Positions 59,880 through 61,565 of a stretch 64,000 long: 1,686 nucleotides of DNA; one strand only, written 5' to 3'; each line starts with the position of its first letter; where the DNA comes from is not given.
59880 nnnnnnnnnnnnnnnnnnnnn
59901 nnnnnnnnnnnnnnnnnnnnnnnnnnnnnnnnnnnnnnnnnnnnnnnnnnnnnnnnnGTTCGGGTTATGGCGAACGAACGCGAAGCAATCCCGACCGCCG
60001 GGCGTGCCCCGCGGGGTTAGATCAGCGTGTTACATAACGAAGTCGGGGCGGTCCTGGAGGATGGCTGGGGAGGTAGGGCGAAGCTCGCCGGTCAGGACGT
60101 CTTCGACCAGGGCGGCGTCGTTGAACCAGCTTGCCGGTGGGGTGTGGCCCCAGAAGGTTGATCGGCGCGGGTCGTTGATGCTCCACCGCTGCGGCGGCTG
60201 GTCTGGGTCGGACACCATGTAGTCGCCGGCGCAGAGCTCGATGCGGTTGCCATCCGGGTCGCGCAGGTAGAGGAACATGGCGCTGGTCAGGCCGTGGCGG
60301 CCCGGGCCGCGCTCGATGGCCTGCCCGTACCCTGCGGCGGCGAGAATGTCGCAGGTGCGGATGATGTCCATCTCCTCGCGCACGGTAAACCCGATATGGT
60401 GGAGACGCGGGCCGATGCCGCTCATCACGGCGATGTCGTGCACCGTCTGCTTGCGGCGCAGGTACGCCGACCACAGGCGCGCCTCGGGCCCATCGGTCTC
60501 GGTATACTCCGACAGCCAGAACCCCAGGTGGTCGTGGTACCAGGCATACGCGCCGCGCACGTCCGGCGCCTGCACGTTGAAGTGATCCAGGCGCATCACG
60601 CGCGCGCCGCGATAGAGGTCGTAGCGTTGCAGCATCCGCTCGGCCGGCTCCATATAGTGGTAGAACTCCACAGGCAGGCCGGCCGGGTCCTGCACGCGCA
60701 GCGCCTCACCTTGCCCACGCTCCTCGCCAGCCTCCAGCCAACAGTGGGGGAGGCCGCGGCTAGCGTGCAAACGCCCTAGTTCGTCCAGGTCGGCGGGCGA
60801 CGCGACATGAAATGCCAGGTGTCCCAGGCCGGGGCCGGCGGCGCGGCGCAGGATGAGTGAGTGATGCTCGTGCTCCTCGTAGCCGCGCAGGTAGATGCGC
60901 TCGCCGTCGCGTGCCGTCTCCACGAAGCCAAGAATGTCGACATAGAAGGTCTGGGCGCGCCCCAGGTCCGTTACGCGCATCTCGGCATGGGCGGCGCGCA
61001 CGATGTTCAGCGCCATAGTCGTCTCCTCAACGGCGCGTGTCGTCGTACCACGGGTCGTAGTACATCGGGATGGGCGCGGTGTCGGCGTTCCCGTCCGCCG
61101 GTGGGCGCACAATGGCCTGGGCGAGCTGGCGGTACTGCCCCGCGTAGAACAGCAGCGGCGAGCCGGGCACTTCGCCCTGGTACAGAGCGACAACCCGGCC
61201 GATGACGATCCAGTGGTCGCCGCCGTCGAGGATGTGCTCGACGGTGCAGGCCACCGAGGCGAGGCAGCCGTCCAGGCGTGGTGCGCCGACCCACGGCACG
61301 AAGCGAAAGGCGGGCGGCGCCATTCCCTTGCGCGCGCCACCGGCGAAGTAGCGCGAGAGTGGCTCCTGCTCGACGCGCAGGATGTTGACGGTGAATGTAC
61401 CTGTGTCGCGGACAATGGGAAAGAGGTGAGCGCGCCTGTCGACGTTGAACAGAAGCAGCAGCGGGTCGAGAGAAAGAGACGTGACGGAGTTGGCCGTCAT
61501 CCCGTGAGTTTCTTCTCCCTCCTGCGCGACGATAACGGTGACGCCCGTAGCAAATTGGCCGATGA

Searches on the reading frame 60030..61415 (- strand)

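Call 81: search_protein_families(library=pfam, proteins=[window:60030-61415:-], max_evalue=0.001)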
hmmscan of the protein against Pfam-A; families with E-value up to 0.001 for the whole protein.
window:60030-61415:- (461 aa): 5 families
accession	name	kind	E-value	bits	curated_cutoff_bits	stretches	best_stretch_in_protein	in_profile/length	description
PF00903.31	Glyoxalase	-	5e-26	91.9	20.6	2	275-394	1-121/121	Glyoxalase/Bleomycin resistance protein/Dioxygenase superfamily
PF22247.2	Diox-like_N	-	4e-05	24.1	27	1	199-252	3-56/60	Catechol 2,3-dioxygenase-like N-terminal domain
PF18029.7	Glyoxalase_6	-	0.00015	22.8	23.6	0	280-395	3-106/106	Glyoxalase-like domain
PF13669.12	Glyoxalase_4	-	0.00015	22.4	27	0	143-172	2-27/109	Glyoxalase/Bleomycin resistance protein/Dioxygenase superfamily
PF22677.2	Ble-like_N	-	0.00022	21.4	24.5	0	143-164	4-25/41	Bleomycin resistance protein-like N-terminal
